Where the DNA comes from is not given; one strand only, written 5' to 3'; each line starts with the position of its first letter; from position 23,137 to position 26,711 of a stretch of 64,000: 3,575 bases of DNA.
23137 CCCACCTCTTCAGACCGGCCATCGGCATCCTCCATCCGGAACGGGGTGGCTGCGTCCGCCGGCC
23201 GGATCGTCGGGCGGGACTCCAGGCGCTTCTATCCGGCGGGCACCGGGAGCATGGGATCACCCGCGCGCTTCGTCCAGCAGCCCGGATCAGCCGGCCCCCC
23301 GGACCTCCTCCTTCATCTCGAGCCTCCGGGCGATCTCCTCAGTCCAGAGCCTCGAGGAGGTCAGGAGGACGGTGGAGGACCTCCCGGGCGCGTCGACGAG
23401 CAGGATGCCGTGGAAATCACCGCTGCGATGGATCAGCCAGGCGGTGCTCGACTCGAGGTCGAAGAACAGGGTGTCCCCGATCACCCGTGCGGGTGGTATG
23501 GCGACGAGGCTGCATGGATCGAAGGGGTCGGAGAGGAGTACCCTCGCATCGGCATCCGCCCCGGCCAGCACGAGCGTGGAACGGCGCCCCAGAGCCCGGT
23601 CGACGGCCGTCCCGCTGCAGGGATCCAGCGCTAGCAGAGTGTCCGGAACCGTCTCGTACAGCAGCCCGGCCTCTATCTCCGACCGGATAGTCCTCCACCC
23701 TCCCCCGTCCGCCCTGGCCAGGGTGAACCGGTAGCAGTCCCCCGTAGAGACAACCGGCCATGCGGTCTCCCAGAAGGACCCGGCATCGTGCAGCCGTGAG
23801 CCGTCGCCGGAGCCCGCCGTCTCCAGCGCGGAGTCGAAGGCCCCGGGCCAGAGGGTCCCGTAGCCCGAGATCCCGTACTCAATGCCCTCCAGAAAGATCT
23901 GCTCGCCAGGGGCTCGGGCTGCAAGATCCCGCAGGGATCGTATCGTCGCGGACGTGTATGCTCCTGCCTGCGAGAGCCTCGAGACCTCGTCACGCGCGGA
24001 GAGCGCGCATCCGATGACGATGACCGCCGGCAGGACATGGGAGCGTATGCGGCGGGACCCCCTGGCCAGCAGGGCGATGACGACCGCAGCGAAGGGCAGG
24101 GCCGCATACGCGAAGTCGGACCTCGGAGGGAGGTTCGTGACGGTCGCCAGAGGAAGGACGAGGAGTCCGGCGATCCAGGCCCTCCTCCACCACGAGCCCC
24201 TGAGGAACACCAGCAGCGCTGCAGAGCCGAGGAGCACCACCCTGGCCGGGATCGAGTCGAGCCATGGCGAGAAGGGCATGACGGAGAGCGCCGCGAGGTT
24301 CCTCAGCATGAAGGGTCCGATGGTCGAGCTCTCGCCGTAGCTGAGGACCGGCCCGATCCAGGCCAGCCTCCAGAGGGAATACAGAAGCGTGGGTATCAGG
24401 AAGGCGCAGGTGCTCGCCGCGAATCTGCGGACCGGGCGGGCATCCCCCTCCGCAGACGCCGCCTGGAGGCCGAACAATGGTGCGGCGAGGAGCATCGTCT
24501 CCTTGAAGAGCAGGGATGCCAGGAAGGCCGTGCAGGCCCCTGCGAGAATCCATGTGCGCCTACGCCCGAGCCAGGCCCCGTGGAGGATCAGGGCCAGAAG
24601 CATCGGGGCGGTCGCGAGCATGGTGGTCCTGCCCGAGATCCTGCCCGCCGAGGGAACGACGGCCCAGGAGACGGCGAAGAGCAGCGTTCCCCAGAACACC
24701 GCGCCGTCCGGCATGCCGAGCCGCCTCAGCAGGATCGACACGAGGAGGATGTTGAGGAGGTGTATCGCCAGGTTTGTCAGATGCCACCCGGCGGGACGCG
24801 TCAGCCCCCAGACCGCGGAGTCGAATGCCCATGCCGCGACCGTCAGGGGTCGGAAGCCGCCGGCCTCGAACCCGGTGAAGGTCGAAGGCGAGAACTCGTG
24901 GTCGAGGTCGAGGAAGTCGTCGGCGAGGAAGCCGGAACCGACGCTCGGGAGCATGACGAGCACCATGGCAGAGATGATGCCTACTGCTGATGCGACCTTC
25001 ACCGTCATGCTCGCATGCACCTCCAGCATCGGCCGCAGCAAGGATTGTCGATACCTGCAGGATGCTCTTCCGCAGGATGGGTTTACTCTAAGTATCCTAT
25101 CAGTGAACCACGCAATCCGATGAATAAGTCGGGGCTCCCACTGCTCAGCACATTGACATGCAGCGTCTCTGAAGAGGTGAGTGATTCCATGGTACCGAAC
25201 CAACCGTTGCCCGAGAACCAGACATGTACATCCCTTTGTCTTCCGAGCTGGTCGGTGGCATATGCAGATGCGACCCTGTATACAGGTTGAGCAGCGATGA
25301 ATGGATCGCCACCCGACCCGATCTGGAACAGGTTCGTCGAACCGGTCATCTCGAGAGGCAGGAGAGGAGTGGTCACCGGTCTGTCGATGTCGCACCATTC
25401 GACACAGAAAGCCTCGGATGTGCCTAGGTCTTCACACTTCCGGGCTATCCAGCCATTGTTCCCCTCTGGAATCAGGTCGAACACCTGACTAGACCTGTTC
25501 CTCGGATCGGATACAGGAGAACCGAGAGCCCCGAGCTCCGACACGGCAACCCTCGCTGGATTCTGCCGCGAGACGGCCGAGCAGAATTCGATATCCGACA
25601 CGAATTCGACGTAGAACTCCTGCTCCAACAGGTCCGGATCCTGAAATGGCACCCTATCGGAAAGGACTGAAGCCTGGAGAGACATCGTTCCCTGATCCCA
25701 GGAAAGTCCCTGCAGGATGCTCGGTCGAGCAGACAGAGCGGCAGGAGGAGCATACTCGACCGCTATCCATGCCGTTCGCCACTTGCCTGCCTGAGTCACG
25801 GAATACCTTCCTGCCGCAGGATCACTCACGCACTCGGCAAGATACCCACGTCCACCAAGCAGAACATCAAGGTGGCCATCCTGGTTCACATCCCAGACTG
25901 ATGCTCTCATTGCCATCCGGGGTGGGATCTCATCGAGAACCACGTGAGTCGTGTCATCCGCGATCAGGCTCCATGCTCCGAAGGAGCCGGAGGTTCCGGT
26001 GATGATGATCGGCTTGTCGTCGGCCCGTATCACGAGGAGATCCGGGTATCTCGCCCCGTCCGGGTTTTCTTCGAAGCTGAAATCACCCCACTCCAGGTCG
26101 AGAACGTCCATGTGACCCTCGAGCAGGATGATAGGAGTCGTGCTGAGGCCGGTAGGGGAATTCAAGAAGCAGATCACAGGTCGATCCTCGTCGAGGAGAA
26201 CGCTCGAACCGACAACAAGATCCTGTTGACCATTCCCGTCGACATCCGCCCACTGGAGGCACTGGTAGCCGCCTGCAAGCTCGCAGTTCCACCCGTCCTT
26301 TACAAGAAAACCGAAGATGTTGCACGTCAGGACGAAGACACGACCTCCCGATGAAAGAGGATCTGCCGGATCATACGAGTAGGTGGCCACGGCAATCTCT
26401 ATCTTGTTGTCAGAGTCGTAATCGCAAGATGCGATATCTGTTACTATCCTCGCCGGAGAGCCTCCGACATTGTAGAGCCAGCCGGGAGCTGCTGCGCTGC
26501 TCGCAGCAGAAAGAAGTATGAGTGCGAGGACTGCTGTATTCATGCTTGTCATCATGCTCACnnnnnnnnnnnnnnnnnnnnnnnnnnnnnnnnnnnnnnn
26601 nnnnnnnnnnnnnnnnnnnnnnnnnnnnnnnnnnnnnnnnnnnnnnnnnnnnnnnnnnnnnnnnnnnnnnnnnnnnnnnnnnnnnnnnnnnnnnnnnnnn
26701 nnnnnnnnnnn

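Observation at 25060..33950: Lower-GC island (about 50% vs about 68% flanks) carrying secreted FG-GAP proteins, glycosidase-like T9SS-cargo proteins and a polytopic membrane protein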

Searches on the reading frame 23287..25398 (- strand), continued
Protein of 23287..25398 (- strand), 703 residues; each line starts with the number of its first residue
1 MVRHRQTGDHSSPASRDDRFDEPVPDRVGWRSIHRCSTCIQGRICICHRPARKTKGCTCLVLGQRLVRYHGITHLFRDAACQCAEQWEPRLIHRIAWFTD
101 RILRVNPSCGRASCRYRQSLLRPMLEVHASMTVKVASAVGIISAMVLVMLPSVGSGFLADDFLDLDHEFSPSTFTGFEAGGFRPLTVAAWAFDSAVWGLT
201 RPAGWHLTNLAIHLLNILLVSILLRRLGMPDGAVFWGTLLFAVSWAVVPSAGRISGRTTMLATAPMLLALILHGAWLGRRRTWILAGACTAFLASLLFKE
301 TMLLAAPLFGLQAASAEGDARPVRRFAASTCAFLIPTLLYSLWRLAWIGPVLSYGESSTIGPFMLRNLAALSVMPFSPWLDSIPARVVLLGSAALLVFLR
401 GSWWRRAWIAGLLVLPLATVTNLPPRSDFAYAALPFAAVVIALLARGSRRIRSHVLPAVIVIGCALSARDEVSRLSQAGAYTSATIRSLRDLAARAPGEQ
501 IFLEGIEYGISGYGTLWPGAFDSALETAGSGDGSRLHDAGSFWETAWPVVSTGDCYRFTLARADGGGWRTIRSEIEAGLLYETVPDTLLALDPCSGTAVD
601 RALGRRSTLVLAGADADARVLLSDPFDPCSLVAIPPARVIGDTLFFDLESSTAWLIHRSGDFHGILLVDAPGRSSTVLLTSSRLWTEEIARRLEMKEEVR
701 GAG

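Call 84: find_encoding_contigs(protein=P0005, flank=10000, max_places=1)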
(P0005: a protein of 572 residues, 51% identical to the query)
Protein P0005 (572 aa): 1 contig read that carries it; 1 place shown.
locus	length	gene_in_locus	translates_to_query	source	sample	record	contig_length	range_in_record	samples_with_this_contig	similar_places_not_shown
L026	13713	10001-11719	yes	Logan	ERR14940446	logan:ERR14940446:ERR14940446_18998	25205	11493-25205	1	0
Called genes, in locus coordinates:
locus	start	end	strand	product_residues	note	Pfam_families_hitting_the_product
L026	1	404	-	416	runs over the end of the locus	-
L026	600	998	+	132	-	PF03551:PadR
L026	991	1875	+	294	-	PF22564:HAAS (weak), PF13796:Sensor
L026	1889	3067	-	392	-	PF13657:Couple_hipA, PF07804:HipA_C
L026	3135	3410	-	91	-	PF13560:HTH_31 (faint), PF01381:HTH_3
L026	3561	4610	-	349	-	PF00005:ABC_tran, PF13304:AAA_21 (faint), PF03459:TOBE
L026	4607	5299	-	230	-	-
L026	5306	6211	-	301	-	PF12849:PBP_like_2, PF13531:SBP_bac_11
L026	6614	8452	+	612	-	-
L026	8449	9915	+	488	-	PF01839:FG-GAP (faint), PF13517:FG-GAP_3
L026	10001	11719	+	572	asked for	-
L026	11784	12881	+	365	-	PF17170:DUF5128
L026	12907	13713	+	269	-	?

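Call 85: find_encoding_contigs(protein=P0017, flank=10000, max_places=1)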
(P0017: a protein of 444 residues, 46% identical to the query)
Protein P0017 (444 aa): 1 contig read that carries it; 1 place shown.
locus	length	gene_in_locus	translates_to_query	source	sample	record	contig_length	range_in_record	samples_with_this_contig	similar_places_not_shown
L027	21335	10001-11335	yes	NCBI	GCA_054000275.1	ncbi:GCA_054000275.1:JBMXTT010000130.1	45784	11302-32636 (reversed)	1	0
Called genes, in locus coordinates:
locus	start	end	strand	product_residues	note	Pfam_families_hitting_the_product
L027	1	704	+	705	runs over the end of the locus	PF03477:ATP-cone, PF13597:NRDD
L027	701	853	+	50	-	PF13597:NRDD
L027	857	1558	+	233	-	PF13353:Fer4_12, PF04055:Radical_SAM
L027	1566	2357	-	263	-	PF00899:ThiF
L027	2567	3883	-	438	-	PF00884:Sulfatase, PF01663:Phosphodiest (weak)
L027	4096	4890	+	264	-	PF02730:AFOR_N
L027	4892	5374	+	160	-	PF01257:2Fe-2S_thioredx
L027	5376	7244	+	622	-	PF01257:2Fe-2S_thioredx, PF01512:Complex1_51K, PF10589:NADH_4Fe-4S, PF00037:Fer4 (weak), PF12838:Fer4_7 (weak), PF13187:Fer4_9 (weak), PF13237:Fer4_10 (weak), PF00037:Fer4 (weak), +2 more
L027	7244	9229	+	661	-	PF00111:Fer2, PF13510:Fer2_4, PF13187:Fer4_9 (weak), PF14697:Fer4_21 (weak), PF00037:Fer4 (weak), PF12838:Fer4_7 (weak), PF01314:AFOR_C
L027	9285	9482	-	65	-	-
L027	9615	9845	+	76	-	-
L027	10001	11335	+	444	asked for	-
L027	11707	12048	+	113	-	-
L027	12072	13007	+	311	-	PF00890:FAD_binding_2 (weak), PF01266:DAO (faint), PF01946:Thi4 (weak), PF03486:HI0933_like (faint), PF07992:Pyr_redox_2, PF13450:NAD_binding_8 (weak), PF13738:Pyr_redox_3, PF00070:Pyr_redox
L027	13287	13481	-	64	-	-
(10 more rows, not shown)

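Call 86: find_encoding_contigs(protein=P0009, flank=10000, max_places=1)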
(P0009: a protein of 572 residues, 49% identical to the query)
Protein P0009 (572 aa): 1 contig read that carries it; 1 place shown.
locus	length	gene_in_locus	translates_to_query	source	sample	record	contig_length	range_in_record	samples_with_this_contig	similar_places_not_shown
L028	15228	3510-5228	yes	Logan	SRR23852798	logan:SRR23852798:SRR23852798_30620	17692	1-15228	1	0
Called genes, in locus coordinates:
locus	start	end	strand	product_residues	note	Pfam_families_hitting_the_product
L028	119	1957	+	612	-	-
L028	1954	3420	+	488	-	PF01839:FG-GAP (faint), PF13517:FG-GAP_3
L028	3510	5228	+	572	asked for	-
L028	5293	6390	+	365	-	PF17170:DUF5128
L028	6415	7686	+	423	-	-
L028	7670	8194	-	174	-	PF02639:DUF188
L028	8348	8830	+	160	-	-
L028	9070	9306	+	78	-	-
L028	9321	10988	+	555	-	PF01268:FTHFS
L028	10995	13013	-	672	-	PF01364:Peptidase_C25, PF18962:Por_Secre_tail (weak)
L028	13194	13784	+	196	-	PF00440:TetR_N (weak)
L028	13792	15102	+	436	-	PF02321:OEP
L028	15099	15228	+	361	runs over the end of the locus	PF25919:BSH_CusB (faint), PF25917:BSH_RND (weak), PF25984:BSH_YknX (weak), PF25881:HH_YBHG (weak), PF25876:HH_MFP_RND (weak), PF25954:Beta-barrel_RND_2, PF25967:RND-MFP_C (weak), PF25989:YknX_C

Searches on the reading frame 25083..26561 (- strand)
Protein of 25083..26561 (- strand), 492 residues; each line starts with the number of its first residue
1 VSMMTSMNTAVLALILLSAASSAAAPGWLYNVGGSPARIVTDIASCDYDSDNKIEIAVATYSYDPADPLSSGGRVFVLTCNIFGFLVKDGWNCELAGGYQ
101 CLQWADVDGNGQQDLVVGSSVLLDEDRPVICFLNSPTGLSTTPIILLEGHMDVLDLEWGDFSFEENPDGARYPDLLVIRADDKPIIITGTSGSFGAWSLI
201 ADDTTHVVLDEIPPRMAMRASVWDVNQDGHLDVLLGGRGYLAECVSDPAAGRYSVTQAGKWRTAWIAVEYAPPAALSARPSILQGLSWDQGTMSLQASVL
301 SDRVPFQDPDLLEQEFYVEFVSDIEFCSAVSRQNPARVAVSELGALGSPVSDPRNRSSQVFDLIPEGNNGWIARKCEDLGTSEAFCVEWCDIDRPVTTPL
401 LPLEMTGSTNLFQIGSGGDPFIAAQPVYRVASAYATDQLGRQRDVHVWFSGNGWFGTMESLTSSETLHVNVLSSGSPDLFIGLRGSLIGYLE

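Call 5: search_protein_families(library=pfam, proteins=[window:25083-26561:-], max_evalue=0.1)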
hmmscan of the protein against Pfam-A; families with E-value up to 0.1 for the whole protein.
window:25083-26561:- (492 aa): 2 families
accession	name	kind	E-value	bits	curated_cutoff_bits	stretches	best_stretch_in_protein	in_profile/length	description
PF13517.12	FG-GAP_3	-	7.7e-08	33.3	26.9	3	47-117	1-61/61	FG-GAP-like repeat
PF01839.29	FG-GAP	-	2.3e-07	31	22.1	1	105-119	8-22/37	FG-GAP repeat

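Call 43: search_protein_families(library=ncbifam, proteins=[window:25083-26561:-], max_evalue=0.1)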
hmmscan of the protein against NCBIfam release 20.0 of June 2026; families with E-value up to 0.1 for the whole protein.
window:25083-26561:- (492 aa): 0 families

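Call 96: search_protein_families(library=padloc, proteins=[window:25083-26561:-], max_evalue=0.01)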
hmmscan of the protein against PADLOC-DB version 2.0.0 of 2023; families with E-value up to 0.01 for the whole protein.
window:25083-26561:- (492 aa): 0 families

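Call 97: search_protein_families(library=phrogs, proteins=[window:25083-26561:-], max_evalue=0.01)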
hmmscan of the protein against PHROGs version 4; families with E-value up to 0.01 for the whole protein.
window:25083-26561:- (492 aa): 0 families
